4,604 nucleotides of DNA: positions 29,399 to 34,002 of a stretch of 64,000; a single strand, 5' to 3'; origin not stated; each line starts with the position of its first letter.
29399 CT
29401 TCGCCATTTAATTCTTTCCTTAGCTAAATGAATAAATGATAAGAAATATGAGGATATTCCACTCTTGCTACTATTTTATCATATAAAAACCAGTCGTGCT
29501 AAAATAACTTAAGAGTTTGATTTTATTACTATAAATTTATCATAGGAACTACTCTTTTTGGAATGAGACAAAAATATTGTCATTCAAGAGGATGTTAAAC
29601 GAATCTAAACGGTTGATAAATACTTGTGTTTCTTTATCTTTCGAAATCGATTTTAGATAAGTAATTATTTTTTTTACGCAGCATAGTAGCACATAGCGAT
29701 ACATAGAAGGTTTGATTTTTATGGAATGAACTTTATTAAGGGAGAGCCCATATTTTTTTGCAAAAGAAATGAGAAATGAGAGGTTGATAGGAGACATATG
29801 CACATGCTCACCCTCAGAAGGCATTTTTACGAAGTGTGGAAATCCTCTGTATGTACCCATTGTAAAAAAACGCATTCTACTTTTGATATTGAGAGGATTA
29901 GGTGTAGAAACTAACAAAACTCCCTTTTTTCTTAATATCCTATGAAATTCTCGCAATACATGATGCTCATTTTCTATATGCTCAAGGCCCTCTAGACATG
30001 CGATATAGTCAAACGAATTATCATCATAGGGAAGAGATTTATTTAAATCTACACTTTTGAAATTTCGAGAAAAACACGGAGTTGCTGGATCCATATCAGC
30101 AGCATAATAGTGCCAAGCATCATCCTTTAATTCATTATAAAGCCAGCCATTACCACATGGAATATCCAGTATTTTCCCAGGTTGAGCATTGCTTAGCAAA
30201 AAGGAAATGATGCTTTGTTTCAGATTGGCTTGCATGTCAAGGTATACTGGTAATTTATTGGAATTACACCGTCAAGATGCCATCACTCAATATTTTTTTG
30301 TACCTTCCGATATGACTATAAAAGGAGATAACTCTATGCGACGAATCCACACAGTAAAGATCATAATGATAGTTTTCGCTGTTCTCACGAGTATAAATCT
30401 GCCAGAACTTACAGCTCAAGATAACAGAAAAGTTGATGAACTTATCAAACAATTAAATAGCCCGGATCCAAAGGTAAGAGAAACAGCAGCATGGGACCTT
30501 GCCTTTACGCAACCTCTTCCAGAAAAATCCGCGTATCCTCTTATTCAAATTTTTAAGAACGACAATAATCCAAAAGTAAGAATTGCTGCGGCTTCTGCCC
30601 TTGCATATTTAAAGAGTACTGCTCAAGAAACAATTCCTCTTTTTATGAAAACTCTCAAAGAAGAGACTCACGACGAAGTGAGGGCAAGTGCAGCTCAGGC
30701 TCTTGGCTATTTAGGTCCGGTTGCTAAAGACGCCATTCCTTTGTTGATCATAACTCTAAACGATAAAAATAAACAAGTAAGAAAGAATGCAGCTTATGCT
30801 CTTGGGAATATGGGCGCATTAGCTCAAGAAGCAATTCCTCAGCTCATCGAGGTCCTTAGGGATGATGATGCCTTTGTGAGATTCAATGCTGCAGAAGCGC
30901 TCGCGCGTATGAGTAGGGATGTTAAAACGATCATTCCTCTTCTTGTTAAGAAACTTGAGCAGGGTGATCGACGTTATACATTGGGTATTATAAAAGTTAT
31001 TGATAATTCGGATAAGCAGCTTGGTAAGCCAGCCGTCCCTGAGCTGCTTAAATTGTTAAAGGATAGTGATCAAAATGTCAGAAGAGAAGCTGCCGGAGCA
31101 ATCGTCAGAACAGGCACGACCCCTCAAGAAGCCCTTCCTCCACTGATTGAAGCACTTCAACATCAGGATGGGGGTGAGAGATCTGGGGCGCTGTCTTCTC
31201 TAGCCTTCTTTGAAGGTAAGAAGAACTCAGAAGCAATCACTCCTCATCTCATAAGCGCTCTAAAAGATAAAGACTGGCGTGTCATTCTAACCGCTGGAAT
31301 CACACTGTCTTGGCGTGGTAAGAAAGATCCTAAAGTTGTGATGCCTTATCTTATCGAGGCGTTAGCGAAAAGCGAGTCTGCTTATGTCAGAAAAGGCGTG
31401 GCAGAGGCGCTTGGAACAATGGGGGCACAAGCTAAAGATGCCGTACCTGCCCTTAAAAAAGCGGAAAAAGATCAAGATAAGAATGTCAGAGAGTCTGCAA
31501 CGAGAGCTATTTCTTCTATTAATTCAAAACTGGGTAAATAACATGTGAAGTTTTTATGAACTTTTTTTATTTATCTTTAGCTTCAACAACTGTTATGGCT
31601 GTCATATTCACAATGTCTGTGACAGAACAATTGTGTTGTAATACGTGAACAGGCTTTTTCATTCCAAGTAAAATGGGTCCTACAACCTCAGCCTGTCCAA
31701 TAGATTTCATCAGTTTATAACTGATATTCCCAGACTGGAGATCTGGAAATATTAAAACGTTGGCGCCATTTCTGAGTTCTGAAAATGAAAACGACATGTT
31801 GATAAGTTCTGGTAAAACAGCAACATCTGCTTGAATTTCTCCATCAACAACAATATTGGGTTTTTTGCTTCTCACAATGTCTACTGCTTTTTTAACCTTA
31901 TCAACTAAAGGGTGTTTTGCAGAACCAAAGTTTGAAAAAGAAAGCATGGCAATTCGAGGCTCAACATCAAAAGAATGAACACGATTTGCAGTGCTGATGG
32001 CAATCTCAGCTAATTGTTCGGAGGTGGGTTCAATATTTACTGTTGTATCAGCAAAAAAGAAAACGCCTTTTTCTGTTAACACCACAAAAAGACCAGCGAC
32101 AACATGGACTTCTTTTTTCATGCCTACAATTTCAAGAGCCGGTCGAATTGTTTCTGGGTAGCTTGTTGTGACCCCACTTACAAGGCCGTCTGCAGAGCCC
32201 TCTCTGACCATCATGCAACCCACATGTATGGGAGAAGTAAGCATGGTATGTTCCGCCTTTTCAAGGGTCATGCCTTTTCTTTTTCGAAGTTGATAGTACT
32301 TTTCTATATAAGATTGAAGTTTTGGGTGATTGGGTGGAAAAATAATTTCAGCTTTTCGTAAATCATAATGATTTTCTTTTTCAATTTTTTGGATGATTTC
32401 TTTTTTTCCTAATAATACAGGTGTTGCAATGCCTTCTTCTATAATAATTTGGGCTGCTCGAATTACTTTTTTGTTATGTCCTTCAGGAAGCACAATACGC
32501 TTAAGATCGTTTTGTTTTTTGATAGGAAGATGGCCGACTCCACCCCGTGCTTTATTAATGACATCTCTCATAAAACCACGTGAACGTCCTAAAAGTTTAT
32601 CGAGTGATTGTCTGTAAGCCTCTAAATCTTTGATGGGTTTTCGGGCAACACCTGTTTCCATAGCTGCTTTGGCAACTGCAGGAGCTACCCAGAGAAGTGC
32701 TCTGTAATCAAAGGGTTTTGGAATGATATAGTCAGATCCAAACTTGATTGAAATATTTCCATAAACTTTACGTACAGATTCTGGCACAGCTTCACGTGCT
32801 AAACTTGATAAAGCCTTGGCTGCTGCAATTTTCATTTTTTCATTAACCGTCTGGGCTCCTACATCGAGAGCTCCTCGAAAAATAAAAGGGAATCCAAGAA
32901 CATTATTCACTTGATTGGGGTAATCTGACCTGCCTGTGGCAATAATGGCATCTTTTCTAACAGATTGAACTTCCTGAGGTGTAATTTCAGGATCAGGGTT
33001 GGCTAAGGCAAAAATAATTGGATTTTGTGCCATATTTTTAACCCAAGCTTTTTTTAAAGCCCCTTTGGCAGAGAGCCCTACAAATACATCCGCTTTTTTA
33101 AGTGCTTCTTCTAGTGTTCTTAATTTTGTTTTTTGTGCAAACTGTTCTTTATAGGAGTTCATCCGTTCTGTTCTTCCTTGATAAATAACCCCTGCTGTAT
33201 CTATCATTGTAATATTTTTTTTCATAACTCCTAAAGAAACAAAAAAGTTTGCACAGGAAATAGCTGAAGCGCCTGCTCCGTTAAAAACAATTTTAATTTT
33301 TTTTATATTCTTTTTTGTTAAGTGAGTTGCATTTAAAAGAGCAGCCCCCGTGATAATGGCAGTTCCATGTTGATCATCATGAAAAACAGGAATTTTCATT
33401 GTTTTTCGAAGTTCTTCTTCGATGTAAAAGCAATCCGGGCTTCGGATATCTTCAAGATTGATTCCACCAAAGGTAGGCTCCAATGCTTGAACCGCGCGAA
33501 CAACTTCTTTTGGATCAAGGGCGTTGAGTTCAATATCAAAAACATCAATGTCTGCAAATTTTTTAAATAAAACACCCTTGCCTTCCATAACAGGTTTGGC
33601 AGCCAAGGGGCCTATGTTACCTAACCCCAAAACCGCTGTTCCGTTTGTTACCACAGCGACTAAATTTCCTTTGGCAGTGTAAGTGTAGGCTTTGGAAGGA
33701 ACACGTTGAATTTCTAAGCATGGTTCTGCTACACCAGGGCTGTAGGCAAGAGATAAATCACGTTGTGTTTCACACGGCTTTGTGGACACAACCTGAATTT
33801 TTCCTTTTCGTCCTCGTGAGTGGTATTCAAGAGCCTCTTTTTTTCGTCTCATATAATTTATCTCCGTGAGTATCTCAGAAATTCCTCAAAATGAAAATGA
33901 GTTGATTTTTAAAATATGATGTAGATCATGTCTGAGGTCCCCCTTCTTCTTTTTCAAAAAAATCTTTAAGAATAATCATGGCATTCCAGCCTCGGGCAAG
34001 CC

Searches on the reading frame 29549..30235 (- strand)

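Call 6: search_protein_families(library=pfam, proteins=[window:29549-30235:-], max_evalue=0.01)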
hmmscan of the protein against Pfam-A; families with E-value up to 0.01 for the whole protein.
window:29549-30235:- (228 aa): 10 families
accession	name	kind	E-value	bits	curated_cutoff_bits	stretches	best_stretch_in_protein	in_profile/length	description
PF13489.12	Methyltransf_23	-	1.1e-17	64.7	27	1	8-165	11-160/164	Methyltransferase domain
PF08241.18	Methyltransf_11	-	1.9e-13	51.3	21.2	1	23-108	1-94/95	Methyltransferase domain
PF13649.12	Methyltransf_25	-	3.5e-10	40.9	27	1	22-105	1-97/97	Methyltransferase domain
PF13847.12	Methyltransf_31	-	5e-09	36.4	27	1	58-113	57-113/145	Methyltransferase domain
PF08242.18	Methyltransf_12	-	1.3e-07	32.7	30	1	23-107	1-98/98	Methyltransferase domain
PF07021.18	MetW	-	7.8e-07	29.4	21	1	20-127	15-125/193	Methionine biosynthesis protein MetW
PF05148.21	Methyltransf_8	-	3.5e-05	24.2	27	1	8-180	62-217/219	Hypothetical methyltransferase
PF01209.24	Ubie_methyltran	-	5.4e-05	23.1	20.1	1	66-111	108-153/233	ubiE/COQ5 methyltransferase family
PF03141.22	Methyltransf_29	-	0.008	15.2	23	0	65-113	172-221/506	Putative S-adenosyl-L-methionine-dependent methyltransferase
PF05219.18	DREV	-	0.0098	15.5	26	0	15-111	91-188/265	DREV methyltransferase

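Call 29: search_protein_families(library=padloc, proteins=[window:29549-30235:-], max_evalue=0.001)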
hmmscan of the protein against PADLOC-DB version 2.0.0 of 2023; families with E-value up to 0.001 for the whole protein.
window:29549-30235:- (228 aa): 1 family
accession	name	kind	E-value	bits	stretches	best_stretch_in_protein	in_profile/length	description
PDLC04134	mad2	-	1.7e-09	35.1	1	16-115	288-400/492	mads_2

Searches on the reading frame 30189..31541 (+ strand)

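Call 26: search_protein_families(library=pfam, proteins=[window:30189-31541:+], max_evalue=0.0001)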
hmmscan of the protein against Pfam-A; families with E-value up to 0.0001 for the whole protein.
window:30189-31541:+ (450 aa): 18 families
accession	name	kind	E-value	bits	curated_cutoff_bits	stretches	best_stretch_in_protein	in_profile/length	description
PF13646.12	HEAT_2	-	2.8e-73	242.7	27.7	6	149-239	1-88/88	HEAT repeats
PF02985.28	HEAT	-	4e-46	151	23.5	0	183-209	2-28/31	HEAT repeat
PF13513.12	HEAT_EZ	-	1.9e-37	127.5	27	1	175-208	22-55/55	HEAT-like repeat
PF03130.22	HEAT_PBS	-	5e-29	97.9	20.9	1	197-225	1-27/27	PBS lyase HEAT-like repeat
PF00514.29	Arm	-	3.2e-28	97.2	20.6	0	282-305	13-36/41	Armadillo/beta-catenin-like repeat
PF01602.26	Adaptin_N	-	6.2e-16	58.5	37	1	149-345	81-296/524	Adaptin N terminal region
PF12717.13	Cnd1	-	1.4e-14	55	26.4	0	183-249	23-93/162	non-SMC mitotic condensation complex subunit 1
PF05004.19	IFRD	-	1.3e-08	34.5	25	0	114-239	117-239/306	Interferon-related developmental regulator (IFRD)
PF25786.1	HEAT_GCN1_C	-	6.4e-08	33.2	27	0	146-234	22-128/151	GCN1-like, C-terminal HEAT repeats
PF24714.1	TOR1L1_N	-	1e-07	32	43.3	0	47-248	53-245/281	TORTIFOLIA1 N-terminal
PF25767.1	ARM_TBCD_2nd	-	1.1e-07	32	29.7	0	213-243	76-106/245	Tubulin-specific chaperone D-like, ARM repeats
PF12755.13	Vac14_Fab1_bd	-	2.3e-07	31.7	22.1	0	211-247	24-60/97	Vacuolar 14 Fab1-binding region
PF11865.14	mTOR_dom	-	4.4e-07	30.4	27.6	0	384-432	11-59/160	Serine/threonine-protein kinase mTOR domain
PF22646.2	PPP2R1A-like_HEAT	-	3.1e-06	28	27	0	283-317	9-45/78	PPP2R1A-like HEAT repeat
PF10363.15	RTP1_C1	-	1e-05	26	25.9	0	210-261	36-88/112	Required for nuclear transport of RNA pol II C-terminus 1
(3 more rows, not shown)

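Call 29: search_protein_families(library=padloc, proteins=[window:30189-31541:+], max_evalue=0.001)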
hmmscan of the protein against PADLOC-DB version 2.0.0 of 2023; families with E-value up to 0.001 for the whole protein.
window:30189-31541:+ (450 aa): 4 families
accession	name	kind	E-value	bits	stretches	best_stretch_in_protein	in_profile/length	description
PDLC02919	HEAT-ARM_XIII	-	3.4e-21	72.5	3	78-210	1447-1574/1972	-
PDLC01150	HEAT_CxxC_PDDEXK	-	4.4e-14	50.5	2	156-222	31-99/288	HEAT_CxxC_PD-DEXK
PDLC03925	OloA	-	1.6e-06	25.7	0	109-227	166-291/596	-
PDLC02973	WGR_XIII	-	6e-06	23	0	87-224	551-694/973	-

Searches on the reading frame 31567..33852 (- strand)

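Call 26: search_protein_families(library=pfam, proteins=[window:31567-33852:-], max_evalue=0.0001)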
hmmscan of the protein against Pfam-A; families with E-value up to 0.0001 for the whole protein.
window:31567-33852:- (761 aa): 3 families
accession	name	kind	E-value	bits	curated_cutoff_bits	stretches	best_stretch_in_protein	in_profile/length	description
PF01515.24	PTA_PTB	-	1.8e-108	363.1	24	1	446-755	10-319/319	Phosphate acetyl/butaryl transferase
PF00390.24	malic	-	6.3e-30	104.8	23.1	1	17-111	2-117/182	Malic enzyme, N-terminal domain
PF03949.21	Malic_M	-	4.3e-24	85.6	23.5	1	163-359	3-232/258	Malic enzyme, NAD binding domain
